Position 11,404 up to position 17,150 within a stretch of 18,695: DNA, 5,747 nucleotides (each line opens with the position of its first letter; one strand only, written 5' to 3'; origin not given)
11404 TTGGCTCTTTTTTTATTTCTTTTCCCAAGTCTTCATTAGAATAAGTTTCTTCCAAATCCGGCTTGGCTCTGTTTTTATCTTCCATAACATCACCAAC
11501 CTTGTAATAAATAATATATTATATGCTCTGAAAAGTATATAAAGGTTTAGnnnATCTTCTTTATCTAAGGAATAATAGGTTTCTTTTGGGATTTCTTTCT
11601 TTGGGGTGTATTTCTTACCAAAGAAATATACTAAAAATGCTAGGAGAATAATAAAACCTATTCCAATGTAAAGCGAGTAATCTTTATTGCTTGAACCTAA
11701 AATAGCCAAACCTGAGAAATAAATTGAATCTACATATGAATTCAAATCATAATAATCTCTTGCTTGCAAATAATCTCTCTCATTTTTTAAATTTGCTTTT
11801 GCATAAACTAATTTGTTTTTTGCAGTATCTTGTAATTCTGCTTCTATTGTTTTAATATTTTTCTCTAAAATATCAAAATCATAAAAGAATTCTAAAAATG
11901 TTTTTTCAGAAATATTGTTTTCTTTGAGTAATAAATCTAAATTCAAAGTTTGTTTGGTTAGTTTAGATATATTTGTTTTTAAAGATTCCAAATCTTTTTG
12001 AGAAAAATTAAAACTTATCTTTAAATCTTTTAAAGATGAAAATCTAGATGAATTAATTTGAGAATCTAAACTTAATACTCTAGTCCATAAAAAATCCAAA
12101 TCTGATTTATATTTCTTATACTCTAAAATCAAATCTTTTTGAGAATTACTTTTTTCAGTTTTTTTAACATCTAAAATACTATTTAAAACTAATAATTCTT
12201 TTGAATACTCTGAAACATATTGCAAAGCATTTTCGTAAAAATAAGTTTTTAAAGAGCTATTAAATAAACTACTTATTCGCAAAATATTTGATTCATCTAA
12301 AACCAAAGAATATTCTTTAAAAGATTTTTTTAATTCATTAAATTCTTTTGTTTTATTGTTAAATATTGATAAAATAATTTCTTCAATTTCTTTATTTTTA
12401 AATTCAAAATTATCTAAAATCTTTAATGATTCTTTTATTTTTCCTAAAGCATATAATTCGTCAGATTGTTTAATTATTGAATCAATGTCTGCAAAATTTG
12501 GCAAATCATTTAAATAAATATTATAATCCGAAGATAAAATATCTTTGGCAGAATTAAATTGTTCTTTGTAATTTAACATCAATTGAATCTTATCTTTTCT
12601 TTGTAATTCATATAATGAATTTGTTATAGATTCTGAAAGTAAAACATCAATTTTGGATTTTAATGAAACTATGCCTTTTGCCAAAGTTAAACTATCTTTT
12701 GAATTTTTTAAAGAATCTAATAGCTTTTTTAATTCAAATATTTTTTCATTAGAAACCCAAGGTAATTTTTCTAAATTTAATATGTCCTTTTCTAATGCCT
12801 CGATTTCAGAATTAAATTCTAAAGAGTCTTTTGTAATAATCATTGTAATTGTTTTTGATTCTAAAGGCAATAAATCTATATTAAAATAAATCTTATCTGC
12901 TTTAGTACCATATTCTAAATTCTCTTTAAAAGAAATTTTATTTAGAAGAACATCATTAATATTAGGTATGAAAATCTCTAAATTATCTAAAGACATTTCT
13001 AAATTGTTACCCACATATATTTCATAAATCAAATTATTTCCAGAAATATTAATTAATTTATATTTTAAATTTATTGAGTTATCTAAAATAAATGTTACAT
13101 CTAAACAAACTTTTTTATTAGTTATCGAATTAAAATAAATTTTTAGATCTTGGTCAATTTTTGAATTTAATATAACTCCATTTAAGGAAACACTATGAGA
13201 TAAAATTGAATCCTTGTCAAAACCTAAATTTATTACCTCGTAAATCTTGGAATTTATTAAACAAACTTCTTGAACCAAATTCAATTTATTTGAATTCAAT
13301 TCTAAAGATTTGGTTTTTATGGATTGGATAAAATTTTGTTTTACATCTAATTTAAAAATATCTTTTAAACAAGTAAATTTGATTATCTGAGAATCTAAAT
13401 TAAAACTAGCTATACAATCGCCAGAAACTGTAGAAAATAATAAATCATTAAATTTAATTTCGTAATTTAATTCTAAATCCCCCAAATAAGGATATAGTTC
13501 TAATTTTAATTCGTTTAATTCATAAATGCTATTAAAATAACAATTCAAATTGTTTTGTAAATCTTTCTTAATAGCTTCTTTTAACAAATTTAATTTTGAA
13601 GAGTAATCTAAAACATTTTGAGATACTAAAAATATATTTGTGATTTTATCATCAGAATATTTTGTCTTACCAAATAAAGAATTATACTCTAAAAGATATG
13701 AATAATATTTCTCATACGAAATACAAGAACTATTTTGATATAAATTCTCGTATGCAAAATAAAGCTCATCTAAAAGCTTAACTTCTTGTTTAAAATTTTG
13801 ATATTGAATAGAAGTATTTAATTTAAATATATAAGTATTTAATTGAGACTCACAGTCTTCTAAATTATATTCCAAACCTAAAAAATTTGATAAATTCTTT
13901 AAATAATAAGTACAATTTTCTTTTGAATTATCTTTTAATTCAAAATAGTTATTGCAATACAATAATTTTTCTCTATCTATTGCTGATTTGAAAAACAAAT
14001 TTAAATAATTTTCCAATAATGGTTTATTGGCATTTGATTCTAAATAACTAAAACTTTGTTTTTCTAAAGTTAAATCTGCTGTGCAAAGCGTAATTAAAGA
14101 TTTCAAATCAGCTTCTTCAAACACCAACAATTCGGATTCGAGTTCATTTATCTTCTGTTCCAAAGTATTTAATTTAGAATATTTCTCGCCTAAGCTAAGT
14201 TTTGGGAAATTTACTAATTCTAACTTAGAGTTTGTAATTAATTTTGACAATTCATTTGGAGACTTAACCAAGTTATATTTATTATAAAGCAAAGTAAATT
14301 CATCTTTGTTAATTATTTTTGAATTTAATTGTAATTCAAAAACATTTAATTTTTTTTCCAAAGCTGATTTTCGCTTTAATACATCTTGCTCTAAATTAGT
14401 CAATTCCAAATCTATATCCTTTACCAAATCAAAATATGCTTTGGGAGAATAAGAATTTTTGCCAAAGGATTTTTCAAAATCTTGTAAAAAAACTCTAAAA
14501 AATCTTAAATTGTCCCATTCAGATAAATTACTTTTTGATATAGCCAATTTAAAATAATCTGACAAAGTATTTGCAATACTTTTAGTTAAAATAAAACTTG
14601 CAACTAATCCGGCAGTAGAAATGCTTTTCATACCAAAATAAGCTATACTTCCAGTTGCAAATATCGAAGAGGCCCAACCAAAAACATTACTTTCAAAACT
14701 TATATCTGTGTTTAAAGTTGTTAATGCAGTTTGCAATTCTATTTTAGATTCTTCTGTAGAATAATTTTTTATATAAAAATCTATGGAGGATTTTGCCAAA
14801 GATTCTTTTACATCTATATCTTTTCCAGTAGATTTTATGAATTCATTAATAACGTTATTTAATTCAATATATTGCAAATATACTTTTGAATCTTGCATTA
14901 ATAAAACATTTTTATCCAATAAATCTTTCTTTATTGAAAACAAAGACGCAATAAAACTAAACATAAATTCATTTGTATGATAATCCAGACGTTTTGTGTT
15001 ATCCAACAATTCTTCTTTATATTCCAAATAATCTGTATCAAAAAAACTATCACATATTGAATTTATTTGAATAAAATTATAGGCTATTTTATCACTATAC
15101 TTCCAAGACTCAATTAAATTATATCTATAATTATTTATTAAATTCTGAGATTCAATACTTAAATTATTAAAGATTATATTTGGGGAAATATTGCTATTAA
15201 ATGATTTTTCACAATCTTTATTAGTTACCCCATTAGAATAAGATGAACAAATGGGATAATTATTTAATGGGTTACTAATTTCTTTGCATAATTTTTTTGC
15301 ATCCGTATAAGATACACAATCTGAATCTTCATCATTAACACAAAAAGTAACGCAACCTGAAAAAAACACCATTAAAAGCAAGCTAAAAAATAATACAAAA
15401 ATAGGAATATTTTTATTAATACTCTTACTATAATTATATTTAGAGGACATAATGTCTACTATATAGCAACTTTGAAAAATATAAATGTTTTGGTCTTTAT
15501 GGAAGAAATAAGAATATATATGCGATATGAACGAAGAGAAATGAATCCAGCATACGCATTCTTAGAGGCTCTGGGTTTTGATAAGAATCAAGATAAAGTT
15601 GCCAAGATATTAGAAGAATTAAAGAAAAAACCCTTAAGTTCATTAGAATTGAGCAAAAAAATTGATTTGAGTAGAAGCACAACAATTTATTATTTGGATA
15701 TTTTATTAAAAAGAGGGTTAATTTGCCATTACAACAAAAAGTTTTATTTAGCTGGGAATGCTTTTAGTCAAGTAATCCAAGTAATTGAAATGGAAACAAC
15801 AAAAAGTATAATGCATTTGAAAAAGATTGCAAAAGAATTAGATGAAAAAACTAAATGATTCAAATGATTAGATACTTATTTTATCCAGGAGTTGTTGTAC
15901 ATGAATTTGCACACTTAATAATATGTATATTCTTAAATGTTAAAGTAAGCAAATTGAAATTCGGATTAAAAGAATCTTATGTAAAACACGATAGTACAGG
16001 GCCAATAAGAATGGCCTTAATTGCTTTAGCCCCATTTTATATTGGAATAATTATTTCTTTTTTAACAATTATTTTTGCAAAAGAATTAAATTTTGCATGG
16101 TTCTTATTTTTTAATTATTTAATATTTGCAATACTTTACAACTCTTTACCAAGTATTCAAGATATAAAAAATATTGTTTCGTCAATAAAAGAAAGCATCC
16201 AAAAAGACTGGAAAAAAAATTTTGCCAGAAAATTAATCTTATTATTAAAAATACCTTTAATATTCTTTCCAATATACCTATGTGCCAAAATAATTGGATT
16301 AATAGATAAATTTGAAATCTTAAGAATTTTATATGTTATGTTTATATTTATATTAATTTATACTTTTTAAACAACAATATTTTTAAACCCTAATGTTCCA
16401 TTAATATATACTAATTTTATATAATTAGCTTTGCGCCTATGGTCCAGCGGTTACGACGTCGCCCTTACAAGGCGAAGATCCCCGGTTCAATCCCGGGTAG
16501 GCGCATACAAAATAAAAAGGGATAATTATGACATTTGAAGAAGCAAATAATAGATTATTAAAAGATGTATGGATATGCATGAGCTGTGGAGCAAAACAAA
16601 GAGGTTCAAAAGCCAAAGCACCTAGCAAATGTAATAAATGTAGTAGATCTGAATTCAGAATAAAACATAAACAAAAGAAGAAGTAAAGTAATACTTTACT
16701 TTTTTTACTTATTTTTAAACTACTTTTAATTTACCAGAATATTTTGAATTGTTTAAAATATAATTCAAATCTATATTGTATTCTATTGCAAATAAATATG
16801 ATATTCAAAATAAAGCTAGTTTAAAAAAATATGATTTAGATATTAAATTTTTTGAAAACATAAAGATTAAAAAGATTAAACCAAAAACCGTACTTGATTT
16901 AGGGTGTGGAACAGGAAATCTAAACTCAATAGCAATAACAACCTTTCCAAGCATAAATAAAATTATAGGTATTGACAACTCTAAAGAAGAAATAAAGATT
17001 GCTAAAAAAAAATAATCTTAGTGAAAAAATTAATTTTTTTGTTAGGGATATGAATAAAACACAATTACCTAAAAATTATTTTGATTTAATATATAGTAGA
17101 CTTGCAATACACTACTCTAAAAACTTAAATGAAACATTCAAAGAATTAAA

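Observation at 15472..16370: Translationally coupled wHTH regulator + minimal S2P-like membrane metalloprotease, divergent from the giant surface protein gene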

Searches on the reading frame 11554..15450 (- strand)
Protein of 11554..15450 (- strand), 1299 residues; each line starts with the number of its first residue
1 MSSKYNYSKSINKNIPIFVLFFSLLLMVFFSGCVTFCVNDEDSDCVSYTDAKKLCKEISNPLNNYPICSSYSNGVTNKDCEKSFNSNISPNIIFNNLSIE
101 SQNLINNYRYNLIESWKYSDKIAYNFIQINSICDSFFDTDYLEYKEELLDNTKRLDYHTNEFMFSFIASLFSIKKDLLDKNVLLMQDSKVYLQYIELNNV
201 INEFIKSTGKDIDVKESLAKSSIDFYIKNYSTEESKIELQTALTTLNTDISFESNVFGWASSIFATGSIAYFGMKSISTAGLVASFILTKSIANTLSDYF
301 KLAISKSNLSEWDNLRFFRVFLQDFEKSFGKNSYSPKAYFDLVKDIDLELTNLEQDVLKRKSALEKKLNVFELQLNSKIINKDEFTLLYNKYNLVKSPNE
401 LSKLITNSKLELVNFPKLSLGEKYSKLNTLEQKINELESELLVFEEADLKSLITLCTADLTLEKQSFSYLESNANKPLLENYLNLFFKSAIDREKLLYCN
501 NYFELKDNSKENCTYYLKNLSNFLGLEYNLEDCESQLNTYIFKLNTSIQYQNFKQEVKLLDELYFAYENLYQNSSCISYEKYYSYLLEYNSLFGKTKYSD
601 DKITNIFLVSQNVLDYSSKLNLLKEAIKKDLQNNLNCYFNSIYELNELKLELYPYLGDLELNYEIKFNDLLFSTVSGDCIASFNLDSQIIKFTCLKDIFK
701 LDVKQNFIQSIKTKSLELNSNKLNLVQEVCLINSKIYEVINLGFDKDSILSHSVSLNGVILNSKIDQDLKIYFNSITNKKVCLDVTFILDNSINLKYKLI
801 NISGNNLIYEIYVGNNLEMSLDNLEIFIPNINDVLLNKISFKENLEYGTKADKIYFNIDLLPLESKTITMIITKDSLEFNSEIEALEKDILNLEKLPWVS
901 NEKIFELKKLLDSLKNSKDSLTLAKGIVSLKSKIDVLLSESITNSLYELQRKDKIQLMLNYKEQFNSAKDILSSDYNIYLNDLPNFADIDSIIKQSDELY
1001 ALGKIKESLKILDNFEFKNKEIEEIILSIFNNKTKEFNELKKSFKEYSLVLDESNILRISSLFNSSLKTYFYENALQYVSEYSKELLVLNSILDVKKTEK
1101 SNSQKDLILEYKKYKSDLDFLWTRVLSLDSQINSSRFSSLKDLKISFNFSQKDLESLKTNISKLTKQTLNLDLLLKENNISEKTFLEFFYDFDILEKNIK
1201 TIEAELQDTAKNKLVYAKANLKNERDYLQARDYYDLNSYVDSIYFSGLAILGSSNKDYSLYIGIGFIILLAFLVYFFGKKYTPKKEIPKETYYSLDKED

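Call 3: search_protein_families(library=pfam, proteins=[window:11554-15450:-], max_evalue=1)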
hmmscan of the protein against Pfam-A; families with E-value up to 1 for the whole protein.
window:11554-15450:- (1299 aa): 0 families

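Call 4: search_protein_families(library=ncbifam, proteins=[window:11554-15450:-], max_evalue=1)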
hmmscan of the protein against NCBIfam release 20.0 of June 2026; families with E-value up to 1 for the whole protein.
window:11554-15450:- (1299 aa): 1 family
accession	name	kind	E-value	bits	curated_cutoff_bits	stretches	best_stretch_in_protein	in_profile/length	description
TIGR03683.1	A-tRNA_syn_arch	equivalog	0.025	12.8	744.7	1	1073-1180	736-843/902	alanine--tRNA ligase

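Call 26: find_homologous_proteins(query=window:11554-15450:-, max_evalue=0.001)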
Query window:11554-15450:- (1299 aa): 2 proteins with E <= 0.001 among 8000 candidates.
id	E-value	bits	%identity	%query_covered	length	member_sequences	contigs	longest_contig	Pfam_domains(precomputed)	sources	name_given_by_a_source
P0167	0.0e+0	1801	68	100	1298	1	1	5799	-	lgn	-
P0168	0.0e+0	1564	65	92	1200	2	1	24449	-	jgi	jgi:hypothetical protein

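Call 55: search_solved_structures(query=A3, max_evalue=1, show_alignments=0)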
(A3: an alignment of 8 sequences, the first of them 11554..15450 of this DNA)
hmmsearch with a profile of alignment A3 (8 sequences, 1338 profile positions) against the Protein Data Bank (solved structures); distinct sequences matched with E-value up to 1: 1.
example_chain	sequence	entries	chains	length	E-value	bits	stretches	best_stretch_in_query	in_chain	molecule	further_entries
3jqh_A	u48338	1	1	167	0.14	12.9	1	897-971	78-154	C-type lectin domain family 4 member M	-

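Call 56: search_protein_families(library=pfam, alignment_id=A3, max_evalue=0.1)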
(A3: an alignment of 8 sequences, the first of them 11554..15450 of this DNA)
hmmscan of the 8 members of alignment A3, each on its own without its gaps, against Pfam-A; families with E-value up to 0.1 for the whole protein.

A. member 1, window:11554-15450:- (1299 aa): 0 families

B. families by the number of members that match (of 8 scanned): 1 family
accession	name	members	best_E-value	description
PF22534.1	RFC_C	1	0.077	Replication factor C subunit 3, C-terminal domain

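Call 64: search_protein_families(library=padloc, proteins=[window:11554-15450:-], max_evalue=0.1)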
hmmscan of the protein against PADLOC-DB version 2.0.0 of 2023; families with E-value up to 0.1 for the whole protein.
window:11554-15450:- (1299 aa): 0 families

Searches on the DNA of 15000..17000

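Call 76: search_rna_families(source=window, start=15000, end=17000, threshold=gathering)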
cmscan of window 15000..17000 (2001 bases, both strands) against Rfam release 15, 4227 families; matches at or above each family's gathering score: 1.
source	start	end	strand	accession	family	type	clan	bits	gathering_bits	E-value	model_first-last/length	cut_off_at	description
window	16433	16505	+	RF00005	tRNA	Gene; tRNA;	CL00001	65.7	29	1.5e-13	1-71/71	no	tRNA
